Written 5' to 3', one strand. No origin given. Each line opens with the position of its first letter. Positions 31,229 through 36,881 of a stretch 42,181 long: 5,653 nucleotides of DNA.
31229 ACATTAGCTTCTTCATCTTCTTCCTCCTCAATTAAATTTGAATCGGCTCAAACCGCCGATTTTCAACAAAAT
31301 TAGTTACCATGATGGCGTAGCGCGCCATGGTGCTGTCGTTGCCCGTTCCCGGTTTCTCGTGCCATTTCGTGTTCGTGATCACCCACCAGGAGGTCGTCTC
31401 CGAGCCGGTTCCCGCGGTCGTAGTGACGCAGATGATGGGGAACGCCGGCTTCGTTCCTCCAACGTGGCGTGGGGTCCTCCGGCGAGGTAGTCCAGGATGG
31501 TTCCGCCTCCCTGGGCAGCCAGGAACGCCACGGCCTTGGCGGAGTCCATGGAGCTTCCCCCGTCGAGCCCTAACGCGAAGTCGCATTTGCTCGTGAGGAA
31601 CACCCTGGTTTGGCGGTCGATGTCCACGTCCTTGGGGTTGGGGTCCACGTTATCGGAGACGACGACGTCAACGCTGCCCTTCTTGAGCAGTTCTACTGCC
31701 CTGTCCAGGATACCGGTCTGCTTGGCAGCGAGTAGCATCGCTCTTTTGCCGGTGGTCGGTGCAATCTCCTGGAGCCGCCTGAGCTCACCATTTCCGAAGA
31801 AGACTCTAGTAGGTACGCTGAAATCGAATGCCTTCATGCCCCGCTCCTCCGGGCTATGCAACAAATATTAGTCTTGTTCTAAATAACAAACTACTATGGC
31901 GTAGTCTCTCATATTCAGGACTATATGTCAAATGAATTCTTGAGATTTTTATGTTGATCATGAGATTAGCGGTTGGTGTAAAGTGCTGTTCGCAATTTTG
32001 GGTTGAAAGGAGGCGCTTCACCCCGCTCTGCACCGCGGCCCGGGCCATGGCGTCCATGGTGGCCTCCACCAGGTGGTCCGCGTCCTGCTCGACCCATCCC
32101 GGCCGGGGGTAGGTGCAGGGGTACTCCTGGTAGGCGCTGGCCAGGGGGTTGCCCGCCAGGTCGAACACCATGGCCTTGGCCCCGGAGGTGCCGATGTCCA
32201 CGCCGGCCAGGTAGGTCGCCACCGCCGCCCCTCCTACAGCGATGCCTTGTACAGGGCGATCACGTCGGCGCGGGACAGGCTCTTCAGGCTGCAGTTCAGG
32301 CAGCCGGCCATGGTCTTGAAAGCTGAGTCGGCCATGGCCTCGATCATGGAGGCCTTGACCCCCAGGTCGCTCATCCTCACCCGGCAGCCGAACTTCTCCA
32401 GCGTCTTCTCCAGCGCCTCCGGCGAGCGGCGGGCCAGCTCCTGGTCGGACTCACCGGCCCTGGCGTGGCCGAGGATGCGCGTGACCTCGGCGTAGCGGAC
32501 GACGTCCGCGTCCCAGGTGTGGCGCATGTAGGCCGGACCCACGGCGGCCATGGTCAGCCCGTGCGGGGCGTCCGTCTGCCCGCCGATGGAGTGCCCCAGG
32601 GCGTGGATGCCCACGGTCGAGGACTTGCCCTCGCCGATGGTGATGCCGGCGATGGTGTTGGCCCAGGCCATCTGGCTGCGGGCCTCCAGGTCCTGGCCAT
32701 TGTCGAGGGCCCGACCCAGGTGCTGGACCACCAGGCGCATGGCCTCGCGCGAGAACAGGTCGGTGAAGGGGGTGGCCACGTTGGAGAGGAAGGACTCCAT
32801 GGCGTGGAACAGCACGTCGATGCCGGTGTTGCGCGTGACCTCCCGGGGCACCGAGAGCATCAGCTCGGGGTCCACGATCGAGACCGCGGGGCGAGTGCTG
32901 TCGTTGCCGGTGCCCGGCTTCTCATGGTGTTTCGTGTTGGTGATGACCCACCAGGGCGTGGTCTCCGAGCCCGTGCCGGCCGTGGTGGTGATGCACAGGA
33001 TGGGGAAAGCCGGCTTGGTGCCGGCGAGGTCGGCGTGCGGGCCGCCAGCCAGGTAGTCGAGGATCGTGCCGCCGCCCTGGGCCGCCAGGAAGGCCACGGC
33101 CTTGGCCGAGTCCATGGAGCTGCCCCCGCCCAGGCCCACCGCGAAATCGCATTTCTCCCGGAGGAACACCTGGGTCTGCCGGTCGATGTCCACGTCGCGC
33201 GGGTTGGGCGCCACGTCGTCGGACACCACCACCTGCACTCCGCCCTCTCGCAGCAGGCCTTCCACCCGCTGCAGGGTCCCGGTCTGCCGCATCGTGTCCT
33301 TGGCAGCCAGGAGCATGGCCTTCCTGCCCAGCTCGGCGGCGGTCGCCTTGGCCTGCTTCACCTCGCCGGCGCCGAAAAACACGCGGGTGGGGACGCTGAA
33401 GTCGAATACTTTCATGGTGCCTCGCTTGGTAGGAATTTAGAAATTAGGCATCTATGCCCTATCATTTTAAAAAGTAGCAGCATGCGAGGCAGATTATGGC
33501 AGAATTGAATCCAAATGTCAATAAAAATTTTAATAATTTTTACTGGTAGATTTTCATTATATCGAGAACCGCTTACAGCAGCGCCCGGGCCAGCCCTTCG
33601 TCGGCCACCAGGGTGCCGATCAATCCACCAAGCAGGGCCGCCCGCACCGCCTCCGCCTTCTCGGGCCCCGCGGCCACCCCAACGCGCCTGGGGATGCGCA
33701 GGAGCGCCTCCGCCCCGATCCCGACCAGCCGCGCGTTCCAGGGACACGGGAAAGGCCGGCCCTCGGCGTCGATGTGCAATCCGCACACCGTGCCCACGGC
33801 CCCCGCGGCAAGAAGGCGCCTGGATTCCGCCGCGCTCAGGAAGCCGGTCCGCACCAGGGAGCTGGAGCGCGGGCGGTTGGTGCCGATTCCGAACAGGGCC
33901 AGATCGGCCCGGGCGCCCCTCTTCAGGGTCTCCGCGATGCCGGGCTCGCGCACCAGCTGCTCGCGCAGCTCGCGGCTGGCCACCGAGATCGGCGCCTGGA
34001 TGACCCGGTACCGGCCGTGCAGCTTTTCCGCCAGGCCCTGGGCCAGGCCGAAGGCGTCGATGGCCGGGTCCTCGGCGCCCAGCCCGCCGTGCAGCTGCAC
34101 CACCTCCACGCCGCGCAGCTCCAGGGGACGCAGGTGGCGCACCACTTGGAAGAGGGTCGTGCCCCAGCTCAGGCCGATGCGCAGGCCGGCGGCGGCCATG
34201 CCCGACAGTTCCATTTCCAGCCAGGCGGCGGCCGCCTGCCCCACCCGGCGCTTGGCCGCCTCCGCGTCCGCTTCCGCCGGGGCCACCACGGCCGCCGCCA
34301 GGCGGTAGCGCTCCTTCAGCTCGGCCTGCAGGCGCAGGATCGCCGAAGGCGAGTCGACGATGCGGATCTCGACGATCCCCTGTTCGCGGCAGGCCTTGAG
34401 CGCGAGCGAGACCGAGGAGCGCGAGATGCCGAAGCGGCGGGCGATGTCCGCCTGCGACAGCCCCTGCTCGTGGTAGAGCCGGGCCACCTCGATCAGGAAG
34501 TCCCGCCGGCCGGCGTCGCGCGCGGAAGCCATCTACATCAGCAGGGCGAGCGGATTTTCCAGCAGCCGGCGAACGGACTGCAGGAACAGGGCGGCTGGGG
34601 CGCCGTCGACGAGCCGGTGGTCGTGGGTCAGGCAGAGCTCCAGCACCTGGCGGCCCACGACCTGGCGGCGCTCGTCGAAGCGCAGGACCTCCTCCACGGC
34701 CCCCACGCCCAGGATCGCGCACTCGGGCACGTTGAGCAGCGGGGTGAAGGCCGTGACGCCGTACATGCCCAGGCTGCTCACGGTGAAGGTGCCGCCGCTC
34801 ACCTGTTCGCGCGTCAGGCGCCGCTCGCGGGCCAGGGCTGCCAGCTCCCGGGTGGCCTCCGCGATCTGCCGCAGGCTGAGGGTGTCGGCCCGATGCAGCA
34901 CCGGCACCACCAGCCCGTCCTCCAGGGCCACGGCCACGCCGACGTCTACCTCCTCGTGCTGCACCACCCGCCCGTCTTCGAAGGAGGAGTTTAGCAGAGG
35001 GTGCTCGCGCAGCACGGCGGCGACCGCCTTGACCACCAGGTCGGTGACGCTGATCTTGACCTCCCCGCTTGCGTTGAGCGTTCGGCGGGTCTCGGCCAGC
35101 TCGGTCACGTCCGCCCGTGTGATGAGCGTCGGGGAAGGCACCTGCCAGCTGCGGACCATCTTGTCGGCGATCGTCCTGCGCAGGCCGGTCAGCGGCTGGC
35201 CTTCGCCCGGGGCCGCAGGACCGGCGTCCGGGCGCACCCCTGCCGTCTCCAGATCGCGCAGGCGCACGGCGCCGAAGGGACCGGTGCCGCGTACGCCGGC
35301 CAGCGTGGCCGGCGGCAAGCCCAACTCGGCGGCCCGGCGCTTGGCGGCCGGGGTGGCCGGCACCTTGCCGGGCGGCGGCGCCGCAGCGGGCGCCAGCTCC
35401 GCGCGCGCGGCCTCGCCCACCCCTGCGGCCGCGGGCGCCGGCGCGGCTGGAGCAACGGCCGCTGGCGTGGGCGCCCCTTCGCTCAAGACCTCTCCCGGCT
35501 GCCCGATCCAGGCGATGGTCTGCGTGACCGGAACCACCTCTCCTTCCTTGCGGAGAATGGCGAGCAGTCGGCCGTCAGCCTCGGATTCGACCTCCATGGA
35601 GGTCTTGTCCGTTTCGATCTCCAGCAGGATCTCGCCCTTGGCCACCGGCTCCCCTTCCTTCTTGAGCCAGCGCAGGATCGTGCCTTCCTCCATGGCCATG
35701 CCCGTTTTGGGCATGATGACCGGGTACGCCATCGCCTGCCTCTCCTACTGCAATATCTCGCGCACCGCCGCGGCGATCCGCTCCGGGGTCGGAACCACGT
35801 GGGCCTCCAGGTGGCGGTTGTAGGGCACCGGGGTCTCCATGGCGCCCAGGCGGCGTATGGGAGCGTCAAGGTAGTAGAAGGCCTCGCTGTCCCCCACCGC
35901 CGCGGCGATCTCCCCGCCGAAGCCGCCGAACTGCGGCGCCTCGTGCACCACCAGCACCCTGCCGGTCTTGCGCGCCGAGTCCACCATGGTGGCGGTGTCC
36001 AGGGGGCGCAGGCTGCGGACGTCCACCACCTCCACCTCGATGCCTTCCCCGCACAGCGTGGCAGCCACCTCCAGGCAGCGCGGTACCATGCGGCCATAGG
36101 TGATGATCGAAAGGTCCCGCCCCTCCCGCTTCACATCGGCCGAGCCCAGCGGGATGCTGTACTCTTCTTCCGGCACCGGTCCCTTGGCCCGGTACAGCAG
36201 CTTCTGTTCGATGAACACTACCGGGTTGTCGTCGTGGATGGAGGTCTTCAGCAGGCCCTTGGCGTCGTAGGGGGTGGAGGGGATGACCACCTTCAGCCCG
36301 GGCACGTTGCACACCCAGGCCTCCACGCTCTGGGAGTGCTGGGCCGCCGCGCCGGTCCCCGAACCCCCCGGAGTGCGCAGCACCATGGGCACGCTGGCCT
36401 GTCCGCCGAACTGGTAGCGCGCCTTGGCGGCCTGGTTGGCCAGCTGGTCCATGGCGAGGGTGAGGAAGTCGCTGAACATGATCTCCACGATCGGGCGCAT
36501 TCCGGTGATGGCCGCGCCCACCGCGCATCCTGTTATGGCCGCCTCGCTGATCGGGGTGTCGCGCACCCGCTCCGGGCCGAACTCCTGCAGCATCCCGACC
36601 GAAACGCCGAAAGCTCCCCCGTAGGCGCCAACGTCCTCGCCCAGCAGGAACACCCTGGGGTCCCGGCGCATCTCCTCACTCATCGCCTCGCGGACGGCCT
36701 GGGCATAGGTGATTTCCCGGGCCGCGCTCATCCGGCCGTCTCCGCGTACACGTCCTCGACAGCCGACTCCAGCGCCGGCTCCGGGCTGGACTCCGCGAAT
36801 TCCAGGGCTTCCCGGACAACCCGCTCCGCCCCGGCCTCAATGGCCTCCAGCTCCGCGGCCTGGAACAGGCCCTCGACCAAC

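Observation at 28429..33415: Two paralogous ADH-FGGY kinase modules decayed in complementary fashion, leaving exactly one functional copy of each gene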

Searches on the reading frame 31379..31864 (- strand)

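Call 7: search_protein_families(library=pfam, proteins=[window:31379-31864:-])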
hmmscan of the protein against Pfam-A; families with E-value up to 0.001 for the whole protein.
window:31379-31864:- (161 aa): 2 families
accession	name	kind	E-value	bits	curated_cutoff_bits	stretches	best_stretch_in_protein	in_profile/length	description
PF00465.25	Fe-ADH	-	1.9e-22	80.1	31.3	1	18-130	1-112/168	Iron-containing alcohol dehydrogenase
PF13685.12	Fe-ADH_2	-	0.00066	20.1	28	0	24-116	3-97/149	Iron-containing alcohol dehydrogenase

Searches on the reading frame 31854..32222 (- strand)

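Call 7: search_protein_families(library=pfam, proteins=[window:31854-32222:-])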
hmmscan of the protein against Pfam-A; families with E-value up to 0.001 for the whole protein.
window:31854-32222:- (122 aa): 1 family
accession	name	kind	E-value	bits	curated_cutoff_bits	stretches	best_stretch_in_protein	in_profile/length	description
PF00370.27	FGGY_N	-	1e-11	45.4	28.8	1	4-69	1-66/245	FGGY family of carbohydrate kinases, N-terminal domain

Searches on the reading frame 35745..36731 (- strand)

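Call 24: search_protein_families(library=ncbifam, proteins=[window:35745-36731:-], max_evalue=1e-10)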
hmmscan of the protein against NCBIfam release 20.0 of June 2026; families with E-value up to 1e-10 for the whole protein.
window:35745-36731:- (328 aa): 7 families
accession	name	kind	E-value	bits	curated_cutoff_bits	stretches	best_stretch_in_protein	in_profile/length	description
NF006667.0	PRK09212.1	subfamily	4.6e-115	384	321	1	6-327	3-323/327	pyruvate dehydrogenase complex E1 component subunit beta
NF008854.0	PRK11892.1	equivalog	2.4e-111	372.7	454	1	5-326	140-461/464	pyruvate dehydrogenase complex E1 component subunit beta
TIGR00204.1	dxs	equivalog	1.2e-25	90.2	465.95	1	7-302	310-588/616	1-deoxy-D-xylulose-5-phosphate synthase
NF004559.0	PRK05899.2-5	equivalog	6.5e-24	84.1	488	1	10-302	321-598/627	transketolase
NF008968.0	PRK12315.1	subfamily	4.9e-19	68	510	1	6-283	278-541/582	1-deoxy-D-xylulose-5-phosphate synthase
NF003933.0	PRK05444.2-2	equivalog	3.4e-16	58.9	395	1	49-323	330-601/606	1-deoxy-D-xylulose-5-phosphate synthase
NF004556.0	PRK05899.2-2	equivalog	2.5e-12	45.9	575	1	85-283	397-597/639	transketolase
